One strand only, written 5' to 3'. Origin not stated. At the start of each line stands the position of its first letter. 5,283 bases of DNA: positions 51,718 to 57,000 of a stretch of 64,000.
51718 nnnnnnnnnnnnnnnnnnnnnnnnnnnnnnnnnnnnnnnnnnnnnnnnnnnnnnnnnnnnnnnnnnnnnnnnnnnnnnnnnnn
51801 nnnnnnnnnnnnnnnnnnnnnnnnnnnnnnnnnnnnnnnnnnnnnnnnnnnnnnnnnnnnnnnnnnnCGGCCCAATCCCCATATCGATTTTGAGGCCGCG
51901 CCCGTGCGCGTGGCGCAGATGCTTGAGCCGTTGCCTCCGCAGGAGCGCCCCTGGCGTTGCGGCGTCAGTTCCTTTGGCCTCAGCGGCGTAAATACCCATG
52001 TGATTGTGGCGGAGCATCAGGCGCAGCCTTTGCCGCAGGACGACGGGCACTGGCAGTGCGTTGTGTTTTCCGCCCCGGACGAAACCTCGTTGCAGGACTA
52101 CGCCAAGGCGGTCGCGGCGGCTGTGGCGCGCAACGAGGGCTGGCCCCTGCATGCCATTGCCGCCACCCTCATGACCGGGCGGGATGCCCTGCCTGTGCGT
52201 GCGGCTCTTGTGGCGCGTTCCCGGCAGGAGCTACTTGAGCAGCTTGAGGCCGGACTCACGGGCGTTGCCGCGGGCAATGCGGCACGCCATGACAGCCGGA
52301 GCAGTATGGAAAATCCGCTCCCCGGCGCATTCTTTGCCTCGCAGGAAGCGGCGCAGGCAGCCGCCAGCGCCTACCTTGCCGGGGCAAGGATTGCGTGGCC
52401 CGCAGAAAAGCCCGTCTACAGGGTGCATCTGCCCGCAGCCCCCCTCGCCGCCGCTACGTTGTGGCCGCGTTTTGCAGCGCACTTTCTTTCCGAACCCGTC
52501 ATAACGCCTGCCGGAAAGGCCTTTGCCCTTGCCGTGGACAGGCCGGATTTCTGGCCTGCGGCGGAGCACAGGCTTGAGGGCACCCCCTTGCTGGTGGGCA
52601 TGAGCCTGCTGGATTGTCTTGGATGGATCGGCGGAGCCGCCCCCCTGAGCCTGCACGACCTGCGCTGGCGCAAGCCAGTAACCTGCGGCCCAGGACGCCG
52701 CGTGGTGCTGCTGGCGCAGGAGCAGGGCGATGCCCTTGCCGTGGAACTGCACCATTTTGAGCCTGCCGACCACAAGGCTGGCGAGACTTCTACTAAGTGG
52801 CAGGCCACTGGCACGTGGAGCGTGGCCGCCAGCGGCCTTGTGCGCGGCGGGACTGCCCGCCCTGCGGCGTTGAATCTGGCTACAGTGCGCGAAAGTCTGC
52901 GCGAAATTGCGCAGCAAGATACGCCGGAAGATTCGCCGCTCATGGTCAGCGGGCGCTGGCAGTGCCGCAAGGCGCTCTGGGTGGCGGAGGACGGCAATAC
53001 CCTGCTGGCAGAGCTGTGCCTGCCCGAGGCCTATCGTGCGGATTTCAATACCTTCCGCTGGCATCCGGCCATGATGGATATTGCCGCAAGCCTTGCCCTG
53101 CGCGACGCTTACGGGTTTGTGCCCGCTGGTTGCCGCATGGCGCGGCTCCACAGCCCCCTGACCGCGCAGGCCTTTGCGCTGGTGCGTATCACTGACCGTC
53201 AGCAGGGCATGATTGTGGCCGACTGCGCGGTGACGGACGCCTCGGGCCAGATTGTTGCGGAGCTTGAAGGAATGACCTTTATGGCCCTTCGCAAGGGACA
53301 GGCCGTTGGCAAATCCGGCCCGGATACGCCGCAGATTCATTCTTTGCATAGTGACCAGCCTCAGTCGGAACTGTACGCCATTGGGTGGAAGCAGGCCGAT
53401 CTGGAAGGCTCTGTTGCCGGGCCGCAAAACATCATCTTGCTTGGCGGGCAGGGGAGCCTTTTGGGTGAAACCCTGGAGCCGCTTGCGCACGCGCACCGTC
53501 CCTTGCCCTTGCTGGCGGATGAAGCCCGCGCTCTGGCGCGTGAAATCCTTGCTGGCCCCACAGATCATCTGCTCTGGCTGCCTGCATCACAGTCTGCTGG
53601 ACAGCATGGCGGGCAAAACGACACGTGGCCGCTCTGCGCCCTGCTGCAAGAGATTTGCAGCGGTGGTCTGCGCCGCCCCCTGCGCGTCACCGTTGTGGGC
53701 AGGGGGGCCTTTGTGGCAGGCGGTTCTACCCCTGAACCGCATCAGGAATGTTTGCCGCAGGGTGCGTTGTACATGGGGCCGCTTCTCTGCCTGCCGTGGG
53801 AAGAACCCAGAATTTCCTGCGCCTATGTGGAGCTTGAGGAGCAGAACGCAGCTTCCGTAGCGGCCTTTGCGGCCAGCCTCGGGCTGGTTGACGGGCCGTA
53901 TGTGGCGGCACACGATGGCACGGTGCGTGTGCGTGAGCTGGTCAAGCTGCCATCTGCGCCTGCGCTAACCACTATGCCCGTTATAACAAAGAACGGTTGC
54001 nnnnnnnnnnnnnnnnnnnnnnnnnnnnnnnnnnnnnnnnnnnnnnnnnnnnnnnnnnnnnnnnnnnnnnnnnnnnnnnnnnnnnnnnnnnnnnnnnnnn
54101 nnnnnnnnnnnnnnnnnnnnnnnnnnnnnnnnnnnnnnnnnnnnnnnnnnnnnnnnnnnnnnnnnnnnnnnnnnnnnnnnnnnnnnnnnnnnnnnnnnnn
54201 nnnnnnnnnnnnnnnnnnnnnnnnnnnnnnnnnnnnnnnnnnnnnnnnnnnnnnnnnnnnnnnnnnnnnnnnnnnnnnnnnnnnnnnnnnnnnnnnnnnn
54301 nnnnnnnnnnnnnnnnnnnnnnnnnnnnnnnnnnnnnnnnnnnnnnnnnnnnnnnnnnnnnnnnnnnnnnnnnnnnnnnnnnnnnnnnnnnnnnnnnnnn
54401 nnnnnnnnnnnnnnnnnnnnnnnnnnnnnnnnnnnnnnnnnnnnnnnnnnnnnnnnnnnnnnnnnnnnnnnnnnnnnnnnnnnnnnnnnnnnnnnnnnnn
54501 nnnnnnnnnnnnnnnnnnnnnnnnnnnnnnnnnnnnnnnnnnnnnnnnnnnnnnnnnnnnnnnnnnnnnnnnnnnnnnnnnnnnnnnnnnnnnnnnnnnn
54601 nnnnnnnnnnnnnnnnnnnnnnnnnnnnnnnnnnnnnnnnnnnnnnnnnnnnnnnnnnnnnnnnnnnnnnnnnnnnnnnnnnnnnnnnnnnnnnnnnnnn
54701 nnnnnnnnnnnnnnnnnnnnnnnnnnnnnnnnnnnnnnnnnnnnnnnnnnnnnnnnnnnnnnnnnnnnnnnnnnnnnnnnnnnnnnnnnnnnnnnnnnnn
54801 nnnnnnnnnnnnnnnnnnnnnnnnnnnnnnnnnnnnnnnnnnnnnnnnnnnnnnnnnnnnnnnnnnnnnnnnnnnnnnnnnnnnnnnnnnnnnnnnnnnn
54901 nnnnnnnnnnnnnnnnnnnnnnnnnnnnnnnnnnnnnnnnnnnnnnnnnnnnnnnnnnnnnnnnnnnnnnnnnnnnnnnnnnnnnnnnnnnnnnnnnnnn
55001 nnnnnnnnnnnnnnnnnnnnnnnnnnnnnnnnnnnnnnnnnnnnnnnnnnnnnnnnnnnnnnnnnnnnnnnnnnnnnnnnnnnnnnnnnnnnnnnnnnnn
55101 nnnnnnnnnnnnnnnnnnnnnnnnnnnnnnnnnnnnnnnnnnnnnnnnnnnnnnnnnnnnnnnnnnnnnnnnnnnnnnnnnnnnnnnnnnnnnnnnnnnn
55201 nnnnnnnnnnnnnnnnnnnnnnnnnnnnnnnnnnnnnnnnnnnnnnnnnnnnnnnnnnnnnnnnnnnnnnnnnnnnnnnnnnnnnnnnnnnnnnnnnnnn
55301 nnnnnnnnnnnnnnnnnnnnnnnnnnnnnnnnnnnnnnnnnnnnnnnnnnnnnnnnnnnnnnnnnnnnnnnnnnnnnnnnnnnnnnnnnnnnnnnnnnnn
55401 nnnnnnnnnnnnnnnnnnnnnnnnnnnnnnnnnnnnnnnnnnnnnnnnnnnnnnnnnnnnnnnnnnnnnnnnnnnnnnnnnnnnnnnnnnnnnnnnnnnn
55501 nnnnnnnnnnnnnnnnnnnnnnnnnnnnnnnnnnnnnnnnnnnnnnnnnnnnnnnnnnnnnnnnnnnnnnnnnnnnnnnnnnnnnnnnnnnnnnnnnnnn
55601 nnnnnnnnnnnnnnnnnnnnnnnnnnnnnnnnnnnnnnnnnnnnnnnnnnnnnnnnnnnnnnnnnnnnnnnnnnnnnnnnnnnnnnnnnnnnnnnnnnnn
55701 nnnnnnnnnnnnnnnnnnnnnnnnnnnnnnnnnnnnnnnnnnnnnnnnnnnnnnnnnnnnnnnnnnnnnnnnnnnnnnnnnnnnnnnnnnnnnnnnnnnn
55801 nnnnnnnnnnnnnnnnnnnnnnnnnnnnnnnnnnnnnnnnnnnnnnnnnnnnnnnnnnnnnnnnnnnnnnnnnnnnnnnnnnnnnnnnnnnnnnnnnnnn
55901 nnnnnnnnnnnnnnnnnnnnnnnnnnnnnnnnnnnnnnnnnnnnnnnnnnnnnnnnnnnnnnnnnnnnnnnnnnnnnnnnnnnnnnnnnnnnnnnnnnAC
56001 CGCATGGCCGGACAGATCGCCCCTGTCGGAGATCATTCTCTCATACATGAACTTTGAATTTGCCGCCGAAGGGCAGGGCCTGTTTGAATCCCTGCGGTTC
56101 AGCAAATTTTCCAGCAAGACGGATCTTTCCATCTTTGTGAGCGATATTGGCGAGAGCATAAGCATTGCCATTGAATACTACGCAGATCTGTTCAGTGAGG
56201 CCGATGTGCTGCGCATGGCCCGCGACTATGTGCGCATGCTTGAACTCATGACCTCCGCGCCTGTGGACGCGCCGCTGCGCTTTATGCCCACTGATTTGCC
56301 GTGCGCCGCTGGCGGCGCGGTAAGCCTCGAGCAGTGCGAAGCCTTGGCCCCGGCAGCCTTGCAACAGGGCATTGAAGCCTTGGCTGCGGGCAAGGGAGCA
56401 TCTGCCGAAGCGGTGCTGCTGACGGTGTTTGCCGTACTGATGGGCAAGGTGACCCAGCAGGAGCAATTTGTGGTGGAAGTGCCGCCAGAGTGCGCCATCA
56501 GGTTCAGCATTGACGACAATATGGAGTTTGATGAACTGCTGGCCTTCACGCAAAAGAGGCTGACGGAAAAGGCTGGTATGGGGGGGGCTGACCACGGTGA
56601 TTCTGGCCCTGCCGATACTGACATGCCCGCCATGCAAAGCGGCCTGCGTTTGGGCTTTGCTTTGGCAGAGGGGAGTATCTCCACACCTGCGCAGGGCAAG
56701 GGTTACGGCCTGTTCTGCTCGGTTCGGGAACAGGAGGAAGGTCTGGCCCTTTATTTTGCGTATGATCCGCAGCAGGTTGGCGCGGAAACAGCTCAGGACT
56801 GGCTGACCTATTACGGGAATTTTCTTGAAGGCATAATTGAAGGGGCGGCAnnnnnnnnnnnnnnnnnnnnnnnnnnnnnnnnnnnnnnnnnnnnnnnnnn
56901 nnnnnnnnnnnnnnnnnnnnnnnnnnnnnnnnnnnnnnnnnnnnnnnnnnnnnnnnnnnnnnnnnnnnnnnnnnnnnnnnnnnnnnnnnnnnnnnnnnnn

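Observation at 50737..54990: PKS module KS-DH-KR-ACP with no acyltransferase domain (trans-AT type), and no AT gene in the window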

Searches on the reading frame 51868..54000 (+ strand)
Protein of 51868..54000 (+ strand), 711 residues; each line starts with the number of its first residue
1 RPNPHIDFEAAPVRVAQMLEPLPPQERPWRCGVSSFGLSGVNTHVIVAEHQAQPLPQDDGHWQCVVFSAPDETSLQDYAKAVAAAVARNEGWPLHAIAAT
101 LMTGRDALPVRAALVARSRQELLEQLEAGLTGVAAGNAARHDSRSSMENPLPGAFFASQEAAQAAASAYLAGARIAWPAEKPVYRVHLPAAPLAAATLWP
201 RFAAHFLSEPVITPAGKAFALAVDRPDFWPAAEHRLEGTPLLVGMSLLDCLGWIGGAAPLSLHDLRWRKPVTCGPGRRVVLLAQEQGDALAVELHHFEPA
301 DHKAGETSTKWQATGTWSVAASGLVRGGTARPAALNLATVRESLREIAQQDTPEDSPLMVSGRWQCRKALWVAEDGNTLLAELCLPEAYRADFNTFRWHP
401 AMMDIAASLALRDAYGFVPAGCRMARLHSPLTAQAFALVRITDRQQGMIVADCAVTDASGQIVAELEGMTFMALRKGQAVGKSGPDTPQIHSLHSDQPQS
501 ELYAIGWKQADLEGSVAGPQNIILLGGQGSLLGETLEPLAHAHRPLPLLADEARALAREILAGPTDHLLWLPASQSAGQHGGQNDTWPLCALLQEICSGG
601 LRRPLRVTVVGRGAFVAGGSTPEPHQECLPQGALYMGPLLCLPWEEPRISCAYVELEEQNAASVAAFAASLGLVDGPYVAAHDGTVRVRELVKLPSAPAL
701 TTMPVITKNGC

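Call 5: search_protein_families(library=pfam, proteins=[window:51868-54000:+], max_evalue=1)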
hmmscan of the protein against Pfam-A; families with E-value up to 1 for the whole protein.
window:51868-54000:+ (711 aa): 5 families
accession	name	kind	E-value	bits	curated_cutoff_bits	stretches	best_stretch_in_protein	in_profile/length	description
PF22336.2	RhiE-like_linker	-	8.1e-14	51.8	27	1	66-130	1-64/67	RhiE-like, KS-MAT linker domain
PF14765.12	PS-DH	-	6.3e-12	45.8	23.7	1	363-477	36-162/166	Polyketide synthase dehydratase N-terminal domain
PF16197.11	KAsynt_C_assoc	-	1.7e-11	45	33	1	2-113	1-109/111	Ketoacyl-synthetase C-terminal extension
PF22621.2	CurL-like_PKS_C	-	1.8e-10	41.1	27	1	63-126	1-64/64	CurL-like, PKS C-terminal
PF21089.3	PKS_DH_N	-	0.03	14.7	27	1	231-295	30-101/103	Polyketide synthase dehydratase domain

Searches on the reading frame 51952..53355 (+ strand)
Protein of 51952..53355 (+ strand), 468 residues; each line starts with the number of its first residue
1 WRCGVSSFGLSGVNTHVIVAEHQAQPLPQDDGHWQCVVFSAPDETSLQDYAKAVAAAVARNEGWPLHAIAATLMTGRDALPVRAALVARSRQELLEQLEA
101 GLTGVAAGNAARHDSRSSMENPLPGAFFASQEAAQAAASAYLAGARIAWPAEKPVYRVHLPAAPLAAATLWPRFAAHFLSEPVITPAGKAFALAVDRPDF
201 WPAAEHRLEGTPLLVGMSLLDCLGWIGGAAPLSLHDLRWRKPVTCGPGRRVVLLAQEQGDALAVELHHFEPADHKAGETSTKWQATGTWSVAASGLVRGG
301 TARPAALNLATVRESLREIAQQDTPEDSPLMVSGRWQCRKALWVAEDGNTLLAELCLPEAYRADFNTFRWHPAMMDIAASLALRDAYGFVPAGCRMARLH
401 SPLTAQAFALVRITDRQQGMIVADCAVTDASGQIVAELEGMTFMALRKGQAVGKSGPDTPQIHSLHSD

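Call 43: predict_structure(alignment_id=A1)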
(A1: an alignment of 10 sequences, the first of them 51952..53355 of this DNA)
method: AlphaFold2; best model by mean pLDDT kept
length: 468 residues; sequences in the alignment: 10
mean_pLDDT: 72.9   pTM: 0.59
mean pLDDT of the five models: 72.9, 71.0, 70.9, 70.3, 70.1
residues with pLDDT >= 90: 129; 70-90: 185; 50-70: 60; < 50: 94
segments of 3 or more residues with pLDDT < 50: 1-23, 109-121, 165-172, 202-210, 276-280, 322-335, 448-468
pLDDT, mean of each block of 10 residues (from residue 1): 25 31 61 88 82 87 88 68 90 93 72 39 68 91 81 74 48 70 92 76 48 62 80 88 76 92 91 58 69 89 88 91 43 58 92 83 64 76 73 88 88 92 93 93 64 30 26
secondary structure, 60 per line:
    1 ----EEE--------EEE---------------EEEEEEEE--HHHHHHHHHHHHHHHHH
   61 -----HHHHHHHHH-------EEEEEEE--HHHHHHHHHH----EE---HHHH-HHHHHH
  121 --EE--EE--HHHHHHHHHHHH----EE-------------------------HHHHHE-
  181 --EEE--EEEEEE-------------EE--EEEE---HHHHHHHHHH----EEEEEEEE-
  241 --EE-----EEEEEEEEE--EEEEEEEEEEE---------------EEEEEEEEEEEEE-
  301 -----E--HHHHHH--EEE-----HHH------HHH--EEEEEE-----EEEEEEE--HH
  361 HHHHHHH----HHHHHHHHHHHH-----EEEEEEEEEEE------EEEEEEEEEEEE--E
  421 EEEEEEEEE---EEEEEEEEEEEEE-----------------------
elements in order: E5-7 E16-18 E34-41 H44-60 H66-74 E82-88 H91-100 H110-113 H115-120 H131-142 H174-178 E183-185 E188-193 E211-214 H218-227 E232-239 E250-258 E261-271 E287-299 H309-314 E317-319 E339-344 E350-356 H359-367 H372-383 E389-399 E406-417 E420-429 E433-445

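Call 45: fold_search(model_id=the predicted structure, library=pdb)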
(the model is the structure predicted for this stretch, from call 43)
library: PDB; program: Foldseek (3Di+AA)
matches with E <= 10: 1463; with E <= 0.001: 204
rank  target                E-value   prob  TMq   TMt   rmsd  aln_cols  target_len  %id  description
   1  7zsk_A                3.3e-21  1.00  0.46  0.15  30.4       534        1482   15  K3DAK4 bimodule core of BGC11 from Brevibacillus brevis. (released 2022-09-21)
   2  7zsk_B                2.7e-20  1.00  0.46  0.15  31.5       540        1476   16  K3DAK4 bimodule core of BGC11 from Brevibacillus brevis. (released 2022-09-21)
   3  3kg7_B                9.6e-18  1.00  0.45  0.71   4.3       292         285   19  Dehydratase domain from CurH module of Curacin polyketide synthase (released 2010-01-19)
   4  3kg7_C                5.1e-17  1.00  0.46  0.71   4.2       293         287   19  Dehydratase domain from CurH module of Curacin polyketide synthase (released 2010-01-19)
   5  3kg7_A                6.0e-17  1.00  0.46  0.72   4.1       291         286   18  Dehydratase domain from CurH module of Curacin polyketide synthase (released 2010-01-19)
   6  5tz5_A                1.1e-16  1.00  0.45  0.71   4.6       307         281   16  Crystal Structure of CurK Dehydratase H996F Inactive Mutant (released 2017-01-11)
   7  5tz7_A                2.2e-16  1.00  0.46  0.75   3.7       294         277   15  Crystal Structure of CurK Dehydratase D1169N Inactive Mutant (released 2017-01-11)
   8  5il6_A                2.4e-16  1.00  0.46  0.76   3.1       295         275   18  Crystal structure of the dehydratase domain of RzxB from Pseudomonas fluorescens (released 2017-03-29)
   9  3kg6_D                2.9e-16  1.00  0.45  0.72   4.1       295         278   17  Dehydratase domain from CurF module of Curacin polyketide synthase (released 2010-01-19)
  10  3kg9_A                3.0e-16  1.00  0.47  0.75   3.8       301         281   16  Dehydratase domain from CurK module of Curacin polyketide synthase (released 2010-01-19)
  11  5il6_B                3.2e-16  1.00  0.47  0.76   3.1       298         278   19  Crystal structure of the dehydratase domain of RzxB from Pseudomonas fluorescens (released 2017-03-29)
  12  3kg6_A                4.2e-16  1.00  0.45  0.73   3.9       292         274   15  Dehydratase domain from CurF module of Curacin polyketide synthase (released 2010-01-19)
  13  5hqw_A                5.6e-16  1.00  0.47  0.73   4.3       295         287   20  Crystal structure of a trans-AT PKS dehydratase domain of C0ZGQ6 from Brevibacillus brevis (released 2017-01-25)
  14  7tzl_B                7.4e-16  1.00  0.45  0.73   4.4       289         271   17  The DH dehydratase domain of AlnB (released 2023-02-22)
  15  5kku_C                7.8e-16  1.00  0.44  0.69   4.9       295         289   18  Crystal structure of an N-terminal dehydratase from difficidin assembly line (released 2016-12-21)
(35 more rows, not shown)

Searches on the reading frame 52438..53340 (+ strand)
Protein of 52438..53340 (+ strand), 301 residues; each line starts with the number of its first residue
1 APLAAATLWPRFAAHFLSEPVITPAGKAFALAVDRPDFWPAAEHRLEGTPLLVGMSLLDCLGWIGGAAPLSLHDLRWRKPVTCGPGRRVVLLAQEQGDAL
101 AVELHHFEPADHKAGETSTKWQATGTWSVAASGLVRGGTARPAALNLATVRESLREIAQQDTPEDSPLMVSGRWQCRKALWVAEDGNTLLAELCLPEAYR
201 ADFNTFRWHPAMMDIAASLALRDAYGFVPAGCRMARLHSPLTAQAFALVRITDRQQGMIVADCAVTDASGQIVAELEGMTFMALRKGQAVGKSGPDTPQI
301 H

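Call 30: search_solved_structures(query=window:52438-53340:+, max_evalue=1, show_alignments=2)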
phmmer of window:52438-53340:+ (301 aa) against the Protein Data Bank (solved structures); distinct sequences matched with E-value up to 1: 8.
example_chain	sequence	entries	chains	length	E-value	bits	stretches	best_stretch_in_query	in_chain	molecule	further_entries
3kg6_A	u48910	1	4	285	0.00019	24.2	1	173-280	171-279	CurF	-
5hqw_A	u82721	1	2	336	0.00033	23.4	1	181-291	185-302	Putative polyketide synthase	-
3kg9_A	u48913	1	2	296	0.0012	21.6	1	171-283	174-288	CurK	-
5tz5_A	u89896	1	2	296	0.0012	21.6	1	171-283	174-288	CurK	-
4ln9_A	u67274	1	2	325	0.0038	19.9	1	175-278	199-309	Rifamycin polyketide synthase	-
5tz7_A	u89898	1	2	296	0.0056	19.4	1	171-283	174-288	CurK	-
4u3v_A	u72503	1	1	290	0.026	17.2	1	122-285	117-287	Polyketide synthase PksR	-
8qk4_A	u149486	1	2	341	0.38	13.4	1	188-285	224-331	Polyketide synthase PksJ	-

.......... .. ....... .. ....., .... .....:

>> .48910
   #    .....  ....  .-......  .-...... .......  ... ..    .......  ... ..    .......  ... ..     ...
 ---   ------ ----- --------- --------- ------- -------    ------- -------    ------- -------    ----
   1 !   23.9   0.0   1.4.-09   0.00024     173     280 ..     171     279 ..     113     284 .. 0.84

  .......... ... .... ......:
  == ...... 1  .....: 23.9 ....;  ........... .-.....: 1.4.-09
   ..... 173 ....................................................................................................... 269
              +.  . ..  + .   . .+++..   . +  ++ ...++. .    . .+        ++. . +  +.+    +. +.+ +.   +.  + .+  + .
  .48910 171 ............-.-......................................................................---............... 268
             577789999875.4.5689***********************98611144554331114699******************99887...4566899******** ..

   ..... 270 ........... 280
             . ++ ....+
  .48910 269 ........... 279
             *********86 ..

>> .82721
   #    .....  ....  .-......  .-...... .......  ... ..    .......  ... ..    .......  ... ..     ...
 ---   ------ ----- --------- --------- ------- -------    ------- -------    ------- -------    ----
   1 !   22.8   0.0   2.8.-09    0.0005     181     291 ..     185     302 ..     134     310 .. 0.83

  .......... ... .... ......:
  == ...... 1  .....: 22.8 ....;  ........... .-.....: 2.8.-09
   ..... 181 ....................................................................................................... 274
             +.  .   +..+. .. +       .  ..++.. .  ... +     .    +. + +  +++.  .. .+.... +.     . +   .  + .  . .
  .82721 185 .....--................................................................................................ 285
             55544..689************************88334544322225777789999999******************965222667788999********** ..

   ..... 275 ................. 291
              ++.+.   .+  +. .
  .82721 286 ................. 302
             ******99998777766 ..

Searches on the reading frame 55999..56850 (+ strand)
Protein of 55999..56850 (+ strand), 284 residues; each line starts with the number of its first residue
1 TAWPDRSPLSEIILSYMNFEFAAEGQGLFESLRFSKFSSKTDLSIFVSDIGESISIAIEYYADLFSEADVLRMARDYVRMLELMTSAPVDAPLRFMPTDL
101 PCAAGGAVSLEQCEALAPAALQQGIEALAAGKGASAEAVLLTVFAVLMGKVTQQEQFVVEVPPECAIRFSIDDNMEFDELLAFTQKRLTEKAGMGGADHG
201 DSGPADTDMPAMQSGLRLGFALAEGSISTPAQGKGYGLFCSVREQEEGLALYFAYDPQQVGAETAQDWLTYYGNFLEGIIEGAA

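Call 5: search_protein_families(library=pfam, proteins=[window:55999-56850:+], max_evalue=1)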
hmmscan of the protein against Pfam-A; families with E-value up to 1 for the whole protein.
window:55999-56850:+ (284 aa): 1 family
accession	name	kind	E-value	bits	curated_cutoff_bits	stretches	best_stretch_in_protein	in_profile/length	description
PF00668.25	Condensation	-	1.2e-12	47.7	30.6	2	31-88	380-437/456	Condensation domain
